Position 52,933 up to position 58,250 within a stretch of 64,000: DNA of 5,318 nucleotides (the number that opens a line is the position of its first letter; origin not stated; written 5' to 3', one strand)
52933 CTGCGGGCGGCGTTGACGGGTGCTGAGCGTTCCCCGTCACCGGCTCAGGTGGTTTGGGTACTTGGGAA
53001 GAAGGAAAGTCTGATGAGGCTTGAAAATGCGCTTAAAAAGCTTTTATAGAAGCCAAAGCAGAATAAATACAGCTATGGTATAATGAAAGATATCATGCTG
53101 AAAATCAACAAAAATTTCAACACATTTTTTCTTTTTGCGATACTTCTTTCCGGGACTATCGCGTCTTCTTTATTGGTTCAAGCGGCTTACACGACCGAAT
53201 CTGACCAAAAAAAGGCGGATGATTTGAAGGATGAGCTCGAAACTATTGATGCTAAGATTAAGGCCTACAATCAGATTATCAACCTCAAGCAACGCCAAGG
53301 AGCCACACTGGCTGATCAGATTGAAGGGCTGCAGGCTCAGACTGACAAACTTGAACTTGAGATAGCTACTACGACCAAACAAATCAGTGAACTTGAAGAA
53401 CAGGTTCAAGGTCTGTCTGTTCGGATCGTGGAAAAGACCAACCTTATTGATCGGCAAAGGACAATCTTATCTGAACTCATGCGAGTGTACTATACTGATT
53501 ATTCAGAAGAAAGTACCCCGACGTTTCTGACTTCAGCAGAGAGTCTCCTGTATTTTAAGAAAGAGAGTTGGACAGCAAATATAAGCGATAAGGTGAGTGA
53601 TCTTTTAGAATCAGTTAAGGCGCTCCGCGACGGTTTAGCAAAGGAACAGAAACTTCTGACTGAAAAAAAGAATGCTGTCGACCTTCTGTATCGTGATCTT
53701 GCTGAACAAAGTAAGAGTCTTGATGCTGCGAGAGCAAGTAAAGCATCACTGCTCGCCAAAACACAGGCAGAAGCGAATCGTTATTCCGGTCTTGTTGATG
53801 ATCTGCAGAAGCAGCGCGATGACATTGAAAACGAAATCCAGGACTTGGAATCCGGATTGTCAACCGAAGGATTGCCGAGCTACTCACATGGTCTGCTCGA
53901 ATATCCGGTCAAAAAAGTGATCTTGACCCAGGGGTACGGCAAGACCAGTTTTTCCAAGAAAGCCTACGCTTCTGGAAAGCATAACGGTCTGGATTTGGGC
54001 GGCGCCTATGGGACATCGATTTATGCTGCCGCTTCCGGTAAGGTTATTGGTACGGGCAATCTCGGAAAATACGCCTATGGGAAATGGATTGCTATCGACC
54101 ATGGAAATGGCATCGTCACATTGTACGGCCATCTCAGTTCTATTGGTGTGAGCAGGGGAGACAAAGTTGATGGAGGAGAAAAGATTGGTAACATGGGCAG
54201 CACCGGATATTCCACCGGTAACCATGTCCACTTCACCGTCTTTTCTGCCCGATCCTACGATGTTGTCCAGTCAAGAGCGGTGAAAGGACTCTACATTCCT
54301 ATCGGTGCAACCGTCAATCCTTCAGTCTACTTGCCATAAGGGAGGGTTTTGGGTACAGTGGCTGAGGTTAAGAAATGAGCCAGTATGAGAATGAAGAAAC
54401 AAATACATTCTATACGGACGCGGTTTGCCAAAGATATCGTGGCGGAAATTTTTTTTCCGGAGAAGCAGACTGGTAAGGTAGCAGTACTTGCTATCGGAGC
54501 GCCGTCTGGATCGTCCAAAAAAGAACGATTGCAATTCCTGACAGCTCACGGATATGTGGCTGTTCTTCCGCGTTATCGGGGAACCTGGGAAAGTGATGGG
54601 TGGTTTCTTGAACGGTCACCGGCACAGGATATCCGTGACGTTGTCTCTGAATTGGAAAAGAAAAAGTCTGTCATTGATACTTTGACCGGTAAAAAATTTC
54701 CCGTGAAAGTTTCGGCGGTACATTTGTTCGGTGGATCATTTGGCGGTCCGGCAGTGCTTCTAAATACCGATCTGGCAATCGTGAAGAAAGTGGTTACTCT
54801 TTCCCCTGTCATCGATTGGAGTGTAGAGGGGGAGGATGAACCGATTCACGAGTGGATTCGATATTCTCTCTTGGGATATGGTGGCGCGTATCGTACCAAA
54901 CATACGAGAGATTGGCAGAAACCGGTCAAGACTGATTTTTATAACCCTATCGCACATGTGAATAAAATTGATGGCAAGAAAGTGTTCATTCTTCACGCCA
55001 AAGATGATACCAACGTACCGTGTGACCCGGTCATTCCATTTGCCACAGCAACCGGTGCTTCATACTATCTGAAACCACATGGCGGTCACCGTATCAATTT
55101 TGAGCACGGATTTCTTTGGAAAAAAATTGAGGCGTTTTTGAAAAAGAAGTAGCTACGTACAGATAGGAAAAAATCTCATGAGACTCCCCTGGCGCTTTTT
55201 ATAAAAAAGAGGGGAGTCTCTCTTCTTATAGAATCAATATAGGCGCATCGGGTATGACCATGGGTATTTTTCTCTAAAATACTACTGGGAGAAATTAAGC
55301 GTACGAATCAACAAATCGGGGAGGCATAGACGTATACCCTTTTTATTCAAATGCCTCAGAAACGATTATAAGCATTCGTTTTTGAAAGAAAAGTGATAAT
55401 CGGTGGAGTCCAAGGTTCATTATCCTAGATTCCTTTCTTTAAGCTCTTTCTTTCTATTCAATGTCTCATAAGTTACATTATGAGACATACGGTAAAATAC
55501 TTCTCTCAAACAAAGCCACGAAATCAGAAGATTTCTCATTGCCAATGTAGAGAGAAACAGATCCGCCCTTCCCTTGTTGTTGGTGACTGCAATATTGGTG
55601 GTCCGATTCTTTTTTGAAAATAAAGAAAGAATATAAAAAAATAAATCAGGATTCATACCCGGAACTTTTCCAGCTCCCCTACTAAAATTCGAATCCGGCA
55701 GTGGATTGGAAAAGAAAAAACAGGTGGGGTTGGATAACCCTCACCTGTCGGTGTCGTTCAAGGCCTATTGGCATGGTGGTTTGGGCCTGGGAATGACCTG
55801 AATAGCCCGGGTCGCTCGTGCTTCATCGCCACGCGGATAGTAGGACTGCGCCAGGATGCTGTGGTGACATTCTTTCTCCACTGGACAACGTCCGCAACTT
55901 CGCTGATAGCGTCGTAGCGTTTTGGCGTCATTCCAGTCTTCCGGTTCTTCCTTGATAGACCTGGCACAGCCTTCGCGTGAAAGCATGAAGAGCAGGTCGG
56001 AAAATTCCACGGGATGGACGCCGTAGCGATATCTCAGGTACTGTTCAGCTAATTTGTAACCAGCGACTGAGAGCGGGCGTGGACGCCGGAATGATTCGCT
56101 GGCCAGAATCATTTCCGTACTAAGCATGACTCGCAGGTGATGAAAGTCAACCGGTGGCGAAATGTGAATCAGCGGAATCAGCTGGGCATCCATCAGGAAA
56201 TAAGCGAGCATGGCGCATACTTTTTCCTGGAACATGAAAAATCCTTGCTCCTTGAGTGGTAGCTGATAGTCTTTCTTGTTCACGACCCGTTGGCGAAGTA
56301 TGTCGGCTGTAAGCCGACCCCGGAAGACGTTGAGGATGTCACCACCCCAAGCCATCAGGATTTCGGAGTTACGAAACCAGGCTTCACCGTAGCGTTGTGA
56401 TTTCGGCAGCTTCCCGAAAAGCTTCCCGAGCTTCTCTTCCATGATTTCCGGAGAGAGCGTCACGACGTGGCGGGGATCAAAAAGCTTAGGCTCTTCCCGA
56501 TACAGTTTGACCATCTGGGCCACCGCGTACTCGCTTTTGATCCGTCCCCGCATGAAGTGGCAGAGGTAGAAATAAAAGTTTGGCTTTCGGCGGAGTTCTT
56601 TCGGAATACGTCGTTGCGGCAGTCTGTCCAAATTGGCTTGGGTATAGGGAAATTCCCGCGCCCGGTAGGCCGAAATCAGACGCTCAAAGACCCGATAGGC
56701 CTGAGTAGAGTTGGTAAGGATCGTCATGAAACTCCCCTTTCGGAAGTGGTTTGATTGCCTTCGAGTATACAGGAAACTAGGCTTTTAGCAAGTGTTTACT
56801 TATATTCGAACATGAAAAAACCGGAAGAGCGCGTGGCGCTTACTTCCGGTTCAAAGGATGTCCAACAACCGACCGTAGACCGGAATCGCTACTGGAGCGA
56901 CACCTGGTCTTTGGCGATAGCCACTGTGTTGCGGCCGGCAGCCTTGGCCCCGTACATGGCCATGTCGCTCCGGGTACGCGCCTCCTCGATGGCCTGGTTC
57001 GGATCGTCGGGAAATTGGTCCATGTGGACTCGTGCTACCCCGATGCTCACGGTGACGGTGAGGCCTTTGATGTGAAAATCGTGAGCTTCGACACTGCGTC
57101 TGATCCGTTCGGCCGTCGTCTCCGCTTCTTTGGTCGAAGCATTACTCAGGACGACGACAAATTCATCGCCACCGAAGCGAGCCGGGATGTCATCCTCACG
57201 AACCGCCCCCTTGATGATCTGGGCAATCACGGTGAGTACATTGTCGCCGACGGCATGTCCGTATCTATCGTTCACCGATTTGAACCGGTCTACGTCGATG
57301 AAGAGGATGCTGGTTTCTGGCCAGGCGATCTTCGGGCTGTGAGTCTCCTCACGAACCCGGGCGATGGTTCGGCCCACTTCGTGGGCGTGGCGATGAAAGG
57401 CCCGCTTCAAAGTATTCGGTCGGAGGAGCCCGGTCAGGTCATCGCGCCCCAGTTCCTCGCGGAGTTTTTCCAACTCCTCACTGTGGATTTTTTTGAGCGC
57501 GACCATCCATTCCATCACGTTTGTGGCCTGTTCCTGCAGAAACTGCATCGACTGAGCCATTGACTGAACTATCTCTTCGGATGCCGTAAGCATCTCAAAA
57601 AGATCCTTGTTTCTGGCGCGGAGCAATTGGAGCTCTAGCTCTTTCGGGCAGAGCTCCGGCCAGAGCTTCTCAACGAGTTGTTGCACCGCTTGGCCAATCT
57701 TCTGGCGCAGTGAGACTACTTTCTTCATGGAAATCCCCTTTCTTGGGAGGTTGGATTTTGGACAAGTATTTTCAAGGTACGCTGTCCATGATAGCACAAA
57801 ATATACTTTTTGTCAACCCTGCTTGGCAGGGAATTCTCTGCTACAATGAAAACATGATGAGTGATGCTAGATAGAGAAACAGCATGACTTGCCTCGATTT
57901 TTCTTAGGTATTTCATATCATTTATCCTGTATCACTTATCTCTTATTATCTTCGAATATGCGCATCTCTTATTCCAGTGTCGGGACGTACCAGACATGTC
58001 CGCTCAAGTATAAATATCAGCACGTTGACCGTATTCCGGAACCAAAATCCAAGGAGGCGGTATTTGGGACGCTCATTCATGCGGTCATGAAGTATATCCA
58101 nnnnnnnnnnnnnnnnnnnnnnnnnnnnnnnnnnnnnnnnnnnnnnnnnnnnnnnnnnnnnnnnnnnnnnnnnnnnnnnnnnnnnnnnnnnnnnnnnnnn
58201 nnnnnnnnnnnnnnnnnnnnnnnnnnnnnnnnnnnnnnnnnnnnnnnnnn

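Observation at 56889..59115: GGDEF cyclase and Cas4-like PD-(D/E)XK nuclease divergently transcribed at the boundary of the cassette array, with TTATC-box clusters between them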

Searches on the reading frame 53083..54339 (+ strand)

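Call 5: search_protein_families(library=pfam, proteins=[window:53083-54339:+], max_evalue=0.01)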
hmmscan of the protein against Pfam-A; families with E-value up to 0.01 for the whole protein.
window:53083-54339:+ (418 aa): 4 families
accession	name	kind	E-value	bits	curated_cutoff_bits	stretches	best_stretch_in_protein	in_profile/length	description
PF01551.29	Peptidase_M23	-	7.8e-28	97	28.7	1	299-387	2-88/96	Peptidase family M23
PF11932.13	DUF3450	-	9.4e-05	22.3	32.6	1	30-117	8-90/241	Protein of unknown function (DUF3450)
PF08227.16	DASH_Hsk3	-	0.0012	19.7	24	1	70-103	1-34/45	DASH complex subunit Hsk3 like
PF16515.11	HIP1_clath_bdg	-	0.0069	17.2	28.8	0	34-90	43-99/99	Clathrin-binding domain of Huntingtin-interacting protein 1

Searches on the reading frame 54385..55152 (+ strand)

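Call 5: search_protein_families(library=pfam, proteins=[window:54385-55152:+], max_evalue=0.01)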
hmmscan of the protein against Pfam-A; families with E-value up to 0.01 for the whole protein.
window:54385-55152:+ (255 aa): 3 families
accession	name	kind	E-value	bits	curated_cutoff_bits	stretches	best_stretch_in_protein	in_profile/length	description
PF00326.27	Peptidase_S9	-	6.5e-06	26.2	22.6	1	47-221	5-168/213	Prolyl oligopeptidase family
PF12697.13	Abhydrolase_6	-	9.8e-05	23.5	26.3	1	48-188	19-133/217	Alpha/beta hydrolase family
PF02129.25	Peptidase_S15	-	0.00017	21.8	23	1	18-145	5-132/262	X-Pro dipeptidyl-peptidase (S15 family)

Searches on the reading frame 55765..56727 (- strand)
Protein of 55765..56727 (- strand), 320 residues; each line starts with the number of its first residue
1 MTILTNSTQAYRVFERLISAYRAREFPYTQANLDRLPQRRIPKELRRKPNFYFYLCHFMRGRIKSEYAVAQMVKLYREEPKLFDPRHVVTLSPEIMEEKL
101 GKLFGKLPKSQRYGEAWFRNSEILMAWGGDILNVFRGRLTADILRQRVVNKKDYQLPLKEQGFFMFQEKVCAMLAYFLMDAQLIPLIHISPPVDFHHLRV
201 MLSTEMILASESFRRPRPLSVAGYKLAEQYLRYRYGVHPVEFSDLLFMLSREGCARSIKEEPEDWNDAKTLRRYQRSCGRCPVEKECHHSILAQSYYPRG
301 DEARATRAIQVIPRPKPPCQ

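Call 5: search_protein_families(library=pfam, proteins=[window:55765-56727:-], max_evalue=0.01)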
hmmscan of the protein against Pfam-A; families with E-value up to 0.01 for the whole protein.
window:55765-56727:- (320 aa): 0 families

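Call 15: search_protein_families(library=ncbifam, proteins=[window:55765-56727:-], max_evalue=0.01)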
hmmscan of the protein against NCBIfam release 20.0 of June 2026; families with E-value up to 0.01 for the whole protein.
window:55765-56727:- (320 aa): 0 families

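Call 39: search_protein_families(library=padloc, proteins=[window:55765-56727:-], max_evalue=0.01)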
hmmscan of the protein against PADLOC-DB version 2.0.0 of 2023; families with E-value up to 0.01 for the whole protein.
window:55765-56727:- (320 aa): 0 families

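Call 81: search_solved_structures(query=window:55765-56727:-, max_evalue=1)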
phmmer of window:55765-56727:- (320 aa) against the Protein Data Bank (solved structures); distinct sequences matched with E-value up to 1: 1.
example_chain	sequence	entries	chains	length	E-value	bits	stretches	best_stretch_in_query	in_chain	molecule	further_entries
3ndp_A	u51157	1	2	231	0.98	11.8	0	56-102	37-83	Adenylate kinase isoenzyme 4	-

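Call 82: search_protein_families(library=phrogs, proteins=[window:55765-56727:-], max_evalue=0.001)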
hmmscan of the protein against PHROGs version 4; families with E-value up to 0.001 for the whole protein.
window:55765-56727:- (320 aa): 0 families

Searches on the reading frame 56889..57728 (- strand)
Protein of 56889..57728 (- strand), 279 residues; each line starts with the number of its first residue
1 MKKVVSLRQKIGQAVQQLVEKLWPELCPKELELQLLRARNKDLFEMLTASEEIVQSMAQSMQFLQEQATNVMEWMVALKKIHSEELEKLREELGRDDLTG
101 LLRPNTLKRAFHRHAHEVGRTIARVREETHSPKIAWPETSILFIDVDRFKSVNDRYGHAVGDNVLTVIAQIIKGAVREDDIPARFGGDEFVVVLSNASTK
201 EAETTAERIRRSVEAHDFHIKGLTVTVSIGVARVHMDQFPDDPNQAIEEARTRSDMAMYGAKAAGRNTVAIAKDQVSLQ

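Call 5: search_protein_families(library=pfam, proteins=[window:56889-57728:-], max_evalue=0.01)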
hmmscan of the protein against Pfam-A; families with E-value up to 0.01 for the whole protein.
window:56889-57728:- (279 aa): 3 families
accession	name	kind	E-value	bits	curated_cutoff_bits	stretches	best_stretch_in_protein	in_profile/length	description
PF00990.26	GGDEF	-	5.7e-35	120.9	23.8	1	139-267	33-160/161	Diguanylate cyclase, GGDEF domain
PF17853.6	GGDEF_2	-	0.0061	17.2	24.5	0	164-240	37-104/116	GGDEF-like domain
PF12127.13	FloA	-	0.0069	16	34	0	165-275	150-256/314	Flotillin-like protein FloA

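Call 15: search_protein_families(library=ncbifam, proteins=[window:56889-57728:-], max_evalue=0.01)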
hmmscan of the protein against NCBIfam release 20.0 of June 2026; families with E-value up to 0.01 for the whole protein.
window:56889-57728:- (279 aa): 23 families
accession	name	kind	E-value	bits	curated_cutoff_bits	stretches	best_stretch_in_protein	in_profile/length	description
TIGR00254.1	GGDEF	domain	1e-39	136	37.4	1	124-272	22-167/168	diguanylate cyclase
NF007135.0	PRK09581.1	equivalog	8.9e-39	133.6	474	1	139-271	324-454/457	PleD family two-component system response regulator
NF041606.1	dguan_cyc_DgcA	equivalog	1.4e-37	129.5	370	1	138-273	209-340/340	diguanylate cyclase DgcA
NF007380.0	PRK09894.1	equivalog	8.1e-37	127.2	256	1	68-276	107-291/296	diguanylate cyclase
NF038266.1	diguan_SiaD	equivalog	3.7e-36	124.8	290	1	122-268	109-251/252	biofilm regulation diguanylate cyclase SiaD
NF007423.1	PRK09966.1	equivalog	3.2e-32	111.9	325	1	68-262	214-390/390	diguanylate cyclase DgcN/YfiN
NF051473.1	DigCycDgcsShew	equivalog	2.9e-30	105.6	400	1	56-271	98-290/291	diguanylate cyclase DgcS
NF011955.1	PRK15426.1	equivalog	6.7e-29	100.5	408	1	139-272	430-561/564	cellulose biosynthesis regulator diguanylate cyclase DgcQ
NF007298.0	PRK09776.1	equivalog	1.6e-28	99.2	1135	1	138-274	715-847/1111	diguanylate cyclase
NF047654.1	DiguCycDgcRLepto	equivalog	1.7e-24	86.2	500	1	124-269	150-293/295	diguanylate cyclase DgcR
NF007474.0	PRK10060.1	equivalog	4.2e-24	84.7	782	1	138-271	266-394/663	cyclic di-GMP phosphodiesterase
NF040885.1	diguan_DgcJ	equivalog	9.3e-23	80.7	500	1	140-265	374-489/493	diguanylate cyclase DgcJ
NF045675.1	PhdiestaseDibA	equivalog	1.8e-22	79.5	980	1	124-275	220-367/623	phosphodiesterase DibA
NF007599.0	PRK10245.1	equivalog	2.4e-22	78.9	402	1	127-272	230-370/371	diguanylate cyclase AdrA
NF047872.1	GGDEF_GdpS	equivalog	3e-22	79.3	400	1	138-270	218-348/355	GGDEF domain-containing protein GdpS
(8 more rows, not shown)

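Call 39: search_protein_families(library=padloc, proteins=[window:56889-57728:-], max_evalue=0.01)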
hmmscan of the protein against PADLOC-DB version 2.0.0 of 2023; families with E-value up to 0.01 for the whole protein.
window:56889-57728:- (279 aa): 0 families

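Call 42: find_homologous_proteins(query=window:56889-57728:-, max_evalue=0.00001)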
Query window:56889-57728:- (279 aa): 7465 proteins with E <= 0.00001 among 8000 candidates; the best 120 are listed.
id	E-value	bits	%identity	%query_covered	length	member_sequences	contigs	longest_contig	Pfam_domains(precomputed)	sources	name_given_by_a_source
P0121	4.6e-177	605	100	100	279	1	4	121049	PF00990.27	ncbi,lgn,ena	-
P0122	2.6e-49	186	45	90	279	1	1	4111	PF00990.27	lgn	-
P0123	2.9e-33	134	-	-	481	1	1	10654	PF22335.2,PF00990.27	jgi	jgi:diguanylate cyclase (GGDEF)-like protein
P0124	9.4e-33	132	32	78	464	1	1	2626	PF08448.17,PF00990.27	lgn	-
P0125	3.0e-31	127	-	-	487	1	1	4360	PF13188.14,PF22335.2,PF08448.17,PF00989.32,PF00990.27,PF17853.7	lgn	-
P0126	4.3e-31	127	-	-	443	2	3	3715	PF00990.27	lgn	-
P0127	6.3e-31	126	-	-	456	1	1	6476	PF00990.27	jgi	jgi:diguanylate cyclase (GGDEF)-like protein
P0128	6.1e-29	120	-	-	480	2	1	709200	PF08448.17,PF00990.27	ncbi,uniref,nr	ncbi:GGDEF domain-containing protein [Acidiferrimicrobium sp. IK]|uniref:GGDEF domain-containing pro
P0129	5.5e-28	116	51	47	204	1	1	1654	PF00990.27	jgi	jgi:two-component system cell cycle response regulator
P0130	7.9e-28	116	-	-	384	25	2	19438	PF00990.27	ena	-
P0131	8.7e-28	116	-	-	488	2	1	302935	PF22335.2,PF00990.27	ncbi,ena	-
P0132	3.5e-27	114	44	54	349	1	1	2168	PF00990.27,PF04340.19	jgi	-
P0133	8.5e-27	112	-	-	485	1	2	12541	PF22335.2,PF00990.27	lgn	-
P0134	1.4e-26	112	52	48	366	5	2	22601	PF13185.13,PF00990.27,PF04340.19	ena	-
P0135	1.6e-26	112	35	92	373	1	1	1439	PF13185.13,PF01590.33,PF00990.27,PF04340.19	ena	-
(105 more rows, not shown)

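Call 46: find_encoding_contigs(protein=P0122, flank=5000, max_places=3)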
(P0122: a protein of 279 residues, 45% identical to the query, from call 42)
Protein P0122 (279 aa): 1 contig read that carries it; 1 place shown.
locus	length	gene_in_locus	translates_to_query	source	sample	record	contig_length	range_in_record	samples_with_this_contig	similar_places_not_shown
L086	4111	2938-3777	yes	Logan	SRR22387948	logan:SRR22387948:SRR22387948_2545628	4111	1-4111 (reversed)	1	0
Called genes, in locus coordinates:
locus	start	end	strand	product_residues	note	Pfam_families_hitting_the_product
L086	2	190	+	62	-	?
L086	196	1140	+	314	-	PF00672:HAMP (weak)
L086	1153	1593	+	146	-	-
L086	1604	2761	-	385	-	PF10926:DUF2800 (weak), PF12705:PDDEXK_1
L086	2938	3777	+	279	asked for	PF00990:GGDEF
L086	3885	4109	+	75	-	?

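Call 82: search_protein_families(library=phrogs, proteins=[window:56889-57728:-], max_evalue=0.001)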
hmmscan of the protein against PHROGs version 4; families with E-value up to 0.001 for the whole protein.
window:56889-57728:- (279 aa): 7 families
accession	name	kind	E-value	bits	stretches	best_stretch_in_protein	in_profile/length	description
phrog_5594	-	unknown function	3.1e-44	152.8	1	44-273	313-517/528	-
phrog_14602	-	unknown function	3.9e-31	109.3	1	45-269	144-334/336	-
phrog_11823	-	unknown function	1.5e-25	90.7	1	139-271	294-422/693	-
phrog_9661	-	unknown function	1.4e-23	84.7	1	140-268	145-271/274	-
phrog_34213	-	unknown function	8.6e-21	75.5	1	139-270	332-463/472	-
phrog_26035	-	unknown function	1.2e-15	58.4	1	143-270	328-444/446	-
phrog_8342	-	unknown function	8.9e-11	42.3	1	138-234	278-377/407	-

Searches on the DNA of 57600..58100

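Call 57: search_rna_families(source=window, start=57600, end=58100, threshold=evalue, max_evalue=10)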
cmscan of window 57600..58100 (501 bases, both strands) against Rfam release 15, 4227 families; matches with E-value up to 10: 3.
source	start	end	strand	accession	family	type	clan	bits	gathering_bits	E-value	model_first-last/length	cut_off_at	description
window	57749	57795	+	RF03071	Sodium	Cis-reg; riboswitch;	-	16.2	40.5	0.71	1-55/55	no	Na+ riboswitch aptamer (DUF1646)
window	57839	57934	+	RF01511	Afu_304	Gene; snRNA; snoRNA; CD-box;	-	13.2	35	8.4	1-107/107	no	A. fumigatus snoRNA Afu_304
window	57755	57833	+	RF01844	SmY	Gene; snRNA; splicing;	-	11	39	9.3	1-80/80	no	SmY spliceosomal RNA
